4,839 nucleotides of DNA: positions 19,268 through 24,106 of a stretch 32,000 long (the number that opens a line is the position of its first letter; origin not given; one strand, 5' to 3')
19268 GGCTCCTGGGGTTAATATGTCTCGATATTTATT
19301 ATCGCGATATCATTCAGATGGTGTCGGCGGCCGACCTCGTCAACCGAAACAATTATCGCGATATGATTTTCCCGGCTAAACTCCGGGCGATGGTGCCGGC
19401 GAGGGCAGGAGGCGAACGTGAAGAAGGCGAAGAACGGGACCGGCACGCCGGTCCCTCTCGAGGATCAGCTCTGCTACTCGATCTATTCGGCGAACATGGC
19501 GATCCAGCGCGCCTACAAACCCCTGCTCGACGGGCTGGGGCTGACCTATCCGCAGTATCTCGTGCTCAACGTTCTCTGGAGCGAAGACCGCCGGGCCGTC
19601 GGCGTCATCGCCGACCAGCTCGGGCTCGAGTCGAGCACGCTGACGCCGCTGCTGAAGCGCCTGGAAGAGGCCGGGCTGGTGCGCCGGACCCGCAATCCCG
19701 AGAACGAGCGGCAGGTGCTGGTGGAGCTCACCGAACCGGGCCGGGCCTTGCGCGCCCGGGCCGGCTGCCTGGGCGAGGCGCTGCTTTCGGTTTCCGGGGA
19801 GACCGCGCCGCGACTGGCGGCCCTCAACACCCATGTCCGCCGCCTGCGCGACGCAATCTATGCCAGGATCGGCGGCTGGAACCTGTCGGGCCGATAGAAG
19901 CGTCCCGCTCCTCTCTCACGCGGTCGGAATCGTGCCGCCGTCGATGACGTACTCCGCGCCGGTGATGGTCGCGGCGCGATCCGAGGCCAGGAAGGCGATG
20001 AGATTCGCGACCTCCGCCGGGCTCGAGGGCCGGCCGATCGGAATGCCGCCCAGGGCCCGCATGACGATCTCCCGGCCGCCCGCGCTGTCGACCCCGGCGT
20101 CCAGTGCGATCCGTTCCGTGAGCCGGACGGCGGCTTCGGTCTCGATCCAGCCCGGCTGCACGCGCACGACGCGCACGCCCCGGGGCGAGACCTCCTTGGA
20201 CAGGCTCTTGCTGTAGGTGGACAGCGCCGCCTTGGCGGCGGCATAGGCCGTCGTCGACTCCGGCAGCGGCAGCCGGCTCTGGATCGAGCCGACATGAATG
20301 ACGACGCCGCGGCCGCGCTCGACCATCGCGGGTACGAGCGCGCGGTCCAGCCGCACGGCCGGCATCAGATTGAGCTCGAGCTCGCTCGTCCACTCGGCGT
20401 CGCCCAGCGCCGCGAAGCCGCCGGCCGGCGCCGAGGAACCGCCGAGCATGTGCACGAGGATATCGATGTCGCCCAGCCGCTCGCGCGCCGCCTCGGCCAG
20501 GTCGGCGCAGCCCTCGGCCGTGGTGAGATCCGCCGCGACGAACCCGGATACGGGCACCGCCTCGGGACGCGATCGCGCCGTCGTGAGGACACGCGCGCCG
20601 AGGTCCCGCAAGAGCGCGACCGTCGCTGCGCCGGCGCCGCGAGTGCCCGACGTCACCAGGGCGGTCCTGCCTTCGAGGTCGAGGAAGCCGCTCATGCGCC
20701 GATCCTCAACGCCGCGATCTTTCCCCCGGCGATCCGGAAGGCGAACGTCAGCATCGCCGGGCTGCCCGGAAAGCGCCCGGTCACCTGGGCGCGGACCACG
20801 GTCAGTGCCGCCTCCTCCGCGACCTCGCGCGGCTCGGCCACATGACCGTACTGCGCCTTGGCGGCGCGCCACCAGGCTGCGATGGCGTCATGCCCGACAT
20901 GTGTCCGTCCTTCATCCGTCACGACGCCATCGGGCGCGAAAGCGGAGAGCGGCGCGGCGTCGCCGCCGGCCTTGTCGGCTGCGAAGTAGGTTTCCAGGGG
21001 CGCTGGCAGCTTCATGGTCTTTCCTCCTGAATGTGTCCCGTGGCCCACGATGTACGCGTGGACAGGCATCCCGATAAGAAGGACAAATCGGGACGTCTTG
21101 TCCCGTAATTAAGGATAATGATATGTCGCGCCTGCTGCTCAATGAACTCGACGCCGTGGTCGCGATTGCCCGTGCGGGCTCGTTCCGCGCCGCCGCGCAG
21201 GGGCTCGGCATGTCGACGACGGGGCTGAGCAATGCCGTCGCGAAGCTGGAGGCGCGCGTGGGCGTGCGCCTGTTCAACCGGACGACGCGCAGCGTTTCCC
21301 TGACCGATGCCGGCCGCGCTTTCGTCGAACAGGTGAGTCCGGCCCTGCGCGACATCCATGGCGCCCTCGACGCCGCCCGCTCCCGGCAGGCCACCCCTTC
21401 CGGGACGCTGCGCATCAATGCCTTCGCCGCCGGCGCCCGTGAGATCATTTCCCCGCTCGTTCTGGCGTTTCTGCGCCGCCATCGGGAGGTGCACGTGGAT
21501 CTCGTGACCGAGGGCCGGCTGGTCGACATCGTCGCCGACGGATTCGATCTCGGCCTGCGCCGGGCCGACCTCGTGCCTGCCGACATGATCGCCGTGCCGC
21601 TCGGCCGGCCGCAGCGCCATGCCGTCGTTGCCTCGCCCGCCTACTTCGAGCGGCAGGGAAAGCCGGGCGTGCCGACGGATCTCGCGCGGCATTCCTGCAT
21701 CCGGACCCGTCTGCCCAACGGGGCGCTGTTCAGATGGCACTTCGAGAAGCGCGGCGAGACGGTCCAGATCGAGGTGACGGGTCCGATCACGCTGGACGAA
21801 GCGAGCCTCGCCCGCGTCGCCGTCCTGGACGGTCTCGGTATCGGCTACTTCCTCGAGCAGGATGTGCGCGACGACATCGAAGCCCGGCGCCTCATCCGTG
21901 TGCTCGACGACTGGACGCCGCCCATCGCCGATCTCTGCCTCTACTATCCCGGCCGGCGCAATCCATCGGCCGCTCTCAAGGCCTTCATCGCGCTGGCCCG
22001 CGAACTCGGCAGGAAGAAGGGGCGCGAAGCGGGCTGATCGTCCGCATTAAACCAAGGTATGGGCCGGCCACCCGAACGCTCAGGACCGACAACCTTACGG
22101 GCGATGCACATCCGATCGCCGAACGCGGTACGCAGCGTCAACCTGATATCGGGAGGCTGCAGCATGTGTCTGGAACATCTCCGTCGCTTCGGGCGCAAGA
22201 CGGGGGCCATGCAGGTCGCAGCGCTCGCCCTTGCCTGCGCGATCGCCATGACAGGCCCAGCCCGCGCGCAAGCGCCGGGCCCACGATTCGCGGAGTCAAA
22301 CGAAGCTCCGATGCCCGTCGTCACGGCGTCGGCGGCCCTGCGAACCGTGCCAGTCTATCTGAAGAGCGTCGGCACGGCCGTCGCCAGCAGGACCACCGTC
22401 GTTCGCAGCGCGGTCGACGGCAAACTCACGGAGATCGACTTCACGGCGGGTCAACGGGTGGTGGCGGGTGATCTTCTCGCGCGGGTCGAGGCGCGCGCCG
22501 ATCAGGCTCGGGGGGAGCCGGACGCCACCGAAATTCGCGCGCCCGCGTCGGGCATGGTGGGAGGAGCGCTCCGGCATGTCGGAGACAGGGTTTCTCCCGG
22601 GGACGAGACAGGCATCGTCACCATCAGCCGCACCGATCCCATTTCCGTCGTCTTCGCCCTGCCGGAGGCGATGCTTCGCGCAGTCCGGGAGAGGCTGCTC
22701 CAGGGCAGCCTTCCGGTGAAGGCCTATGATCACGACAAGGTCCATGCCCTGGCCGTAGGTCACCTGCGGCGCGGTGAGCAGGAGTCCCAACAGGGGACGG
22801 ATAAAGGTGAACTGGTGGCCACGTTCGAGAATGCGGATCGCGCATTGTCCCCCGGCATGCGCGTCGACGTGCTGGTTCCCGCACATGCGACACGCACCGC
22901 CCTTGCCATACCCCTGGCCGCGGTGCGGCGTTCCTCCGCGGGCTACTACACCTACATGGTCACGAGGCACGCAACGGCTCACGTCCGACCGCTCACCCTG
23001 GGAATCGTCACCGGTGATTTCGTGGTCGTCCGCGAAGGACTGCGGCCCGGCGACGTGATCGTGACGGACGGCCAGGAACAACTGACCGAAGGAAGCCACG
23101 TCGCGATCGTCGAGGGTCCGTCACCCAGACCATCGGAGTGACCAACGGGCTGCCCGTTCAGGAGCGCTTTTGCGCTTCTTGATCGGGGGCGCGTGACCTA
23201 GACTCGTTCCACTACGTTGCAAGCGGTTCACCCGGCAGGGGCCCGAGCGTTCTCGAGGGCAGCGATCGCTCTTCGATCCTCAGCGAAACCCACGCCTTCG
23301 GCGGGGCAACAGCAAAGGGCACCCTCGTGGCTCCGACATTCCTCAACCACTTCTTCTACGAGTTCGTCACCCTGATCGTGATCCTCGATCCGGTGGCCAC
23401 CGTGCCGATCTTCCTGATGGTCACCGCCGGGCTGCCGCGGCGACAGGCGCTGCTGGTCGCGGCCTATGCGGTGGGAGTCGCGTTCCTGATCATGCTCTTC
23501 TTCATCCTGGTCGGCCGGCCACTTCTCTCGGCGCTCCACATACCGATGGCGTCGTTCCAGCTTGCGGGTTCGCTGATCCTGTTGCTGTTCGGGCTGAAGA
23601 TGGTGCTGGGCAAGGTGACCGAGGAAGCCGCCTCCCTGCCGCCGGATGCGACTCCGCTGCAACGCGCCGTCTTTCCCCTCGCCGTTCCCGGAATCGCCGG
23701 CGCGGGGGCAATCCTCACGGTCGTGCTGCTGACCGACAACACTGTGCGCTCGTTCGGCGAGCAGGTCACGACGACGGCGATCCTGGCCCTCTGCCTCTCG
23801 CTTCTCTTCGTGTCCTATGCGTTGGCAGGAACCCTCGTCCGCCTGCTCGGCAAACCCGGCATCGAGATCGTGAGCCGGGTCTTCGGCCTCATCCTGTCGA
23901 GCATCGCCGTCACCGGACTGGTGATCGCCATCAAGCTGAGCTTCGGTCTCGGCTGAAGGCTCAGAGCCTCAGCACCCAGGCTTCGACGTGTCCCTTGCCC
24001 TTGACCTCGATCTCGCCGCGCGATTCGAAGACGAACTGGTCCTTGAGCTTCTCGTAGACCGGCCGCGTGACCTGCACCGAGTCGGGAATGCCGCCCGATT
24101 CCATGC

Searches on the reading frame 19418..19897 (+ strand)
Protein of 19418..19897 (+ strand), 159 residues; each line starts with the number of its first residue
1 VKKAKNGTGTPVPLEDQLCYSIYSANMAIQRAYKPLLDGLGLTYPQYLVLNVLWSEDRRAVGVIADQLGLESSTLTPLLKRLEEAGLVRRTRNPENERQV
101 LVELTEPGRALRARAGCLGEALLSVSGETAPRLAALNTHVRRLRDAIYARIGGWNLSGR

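Call 10: search_protein_families(library=pfam, proteins=[window:19418-19897:+], max_evalue=0.001)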
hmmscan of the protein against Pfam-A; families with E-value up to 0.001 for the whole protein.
window:19418-19897:+ (159 aa): 10 families
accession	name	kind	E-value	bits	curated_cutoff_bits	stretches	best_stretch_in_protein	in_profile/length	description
PF22381.2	Staph_reg_Sar_Rot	-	4.5e-16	59.2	27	1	32-110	2-80/85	Transcriptional regulator SarA/Rot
PF01047.28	MarR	-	1.5e-15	57.3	24.6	1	42-100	1-59/59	MarR family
PF12802.13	MarR_2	-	4e-11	43.3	27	1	40-99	1-61/61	MarR family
PF13463.12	HTH_27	-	1.2e-10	41.9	22.2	1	42-108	1-68/68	Winged helix DNA-binding domain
PF13412.12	HTH_24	-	1.2e-05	25.2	21.9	1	48-89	7-48/48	Winged helix-turn-helix DNA-binding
PF09339.16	HTH_IclR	-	4.2e-05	23.7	22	1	49-91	8-51/52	IclR helix-turn-helix domain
PF01638.23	HxlR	-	7.5e-05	22.9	20.8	1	47-113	8-74/91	HxlR-like helix-turn-helix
PF12840.13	HTH_20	-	7.9e-05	23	27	1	50-90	10-50/51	Helix-turn-helix domain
PF13601.12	HTH_34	-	0.00036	21.1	27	1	49-110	5-67/80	Winged helix DNA-binding domain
PF03551.20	PadR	-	0.00094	19.6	27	0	70-112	29-73/75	Transcriptional regulator PadR-like family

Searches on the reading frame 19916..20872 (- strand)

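Call 10: search_protein_families(library=pfam, proteins=[window:19916-20872:-], max_evalue=0.001)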
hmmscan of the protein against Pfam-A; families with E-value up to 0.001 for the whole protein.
window:19916-20872:- (318 aa): 2 families
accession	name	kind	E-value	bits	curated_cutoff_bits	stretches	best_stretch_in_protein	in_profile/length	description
PF13561.12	adh_short_C2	-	2.3e-38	132.6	27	1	78-313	6-234/236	Enoyl-(Acyl carrier protein) reductase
PF00106.31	adh_short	-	3.9e-33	115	26.6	1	70-253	2-192/195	short chain dehydrogenase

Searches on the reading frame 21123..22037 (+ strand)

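Call 10: search_protein_families(library=pfam, proteins=[window:21123-22037:+], max_evalue=0.001)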
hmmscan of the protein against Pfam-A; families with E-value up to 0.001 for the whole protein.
window:21123-22037:+ (304 aa): 2 families
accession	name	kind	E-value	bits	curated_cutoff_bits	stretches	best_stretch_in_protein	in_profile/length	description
PF03466.25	LysR_substrate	-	6.3e-38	130.7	28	1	90-294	2-206/209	LysR substrate binding domain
PF00126.33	HTH_1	-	2.5e-20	72.6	26.6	1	6-65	1-60/60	Bacterial regulatory helix-turn-helix protein, lysR family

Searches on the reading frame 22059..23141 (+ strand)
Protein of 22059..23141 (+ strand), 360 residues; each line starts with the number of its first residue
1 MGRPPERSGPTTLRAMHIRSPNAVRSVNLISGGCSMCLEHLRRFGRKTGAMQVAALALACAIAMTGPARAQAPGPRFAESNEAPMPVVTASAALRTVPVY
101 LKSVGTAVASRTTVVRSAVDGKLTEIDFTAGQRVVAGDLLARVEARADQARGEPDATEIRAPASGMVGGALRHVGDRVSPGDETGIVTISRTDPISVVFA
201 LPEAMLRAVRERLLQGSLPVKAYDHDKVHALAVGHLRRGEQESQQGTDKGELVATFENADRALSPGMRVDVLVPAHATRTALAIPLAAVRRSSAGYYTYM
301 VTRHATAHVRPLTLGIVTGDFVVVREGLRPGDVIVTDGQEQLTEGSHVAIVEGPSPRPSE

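Call 10: search_protein_families(library=pfam, proteins=[window:22059-23141:+], max_evalue=0.001)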
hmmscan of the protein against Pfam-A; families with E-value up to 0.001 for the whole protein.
window:22059-23141:+ (360 aa): 4 families
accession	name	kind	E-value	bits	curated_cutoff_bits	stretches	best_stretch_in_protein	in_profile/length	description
PF13437.12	HlyD_3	-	1.9e-07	32.2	22.2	0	159-210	2-51/106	HlyD family secretion protein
PF16576.10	HlyD_D23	-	8.9e-05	22.3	30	0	155-267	107-212/214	Barrel-sandwich domain of CusB or HlyD membrane-fusion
PF13533.13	Biotin_lipoyl_2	-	0.00019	21.6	29.8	0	115-143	3-31/32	Biotin-lipoyl like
PF00364.28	Biotin_lipoyl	-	0.00059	20.1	22.1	0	113-142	43-72/73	Biotin-requiring enzyme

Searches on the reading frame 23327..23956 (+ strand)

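Call 10: search_protein_families(library=pfam, proteins=[window:23327-23956:+], max_evalue=0.001)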
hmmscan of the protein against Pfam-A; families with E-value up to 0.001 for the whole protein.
window:23327-23956:+ (209 aa): 1 family
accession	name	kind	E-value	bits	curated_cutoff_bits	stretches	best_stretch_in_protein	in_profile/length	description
PF01914.23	MarC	-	3.5e-36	125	23.9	1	6-203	1-200/203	MarC family integral membrane protein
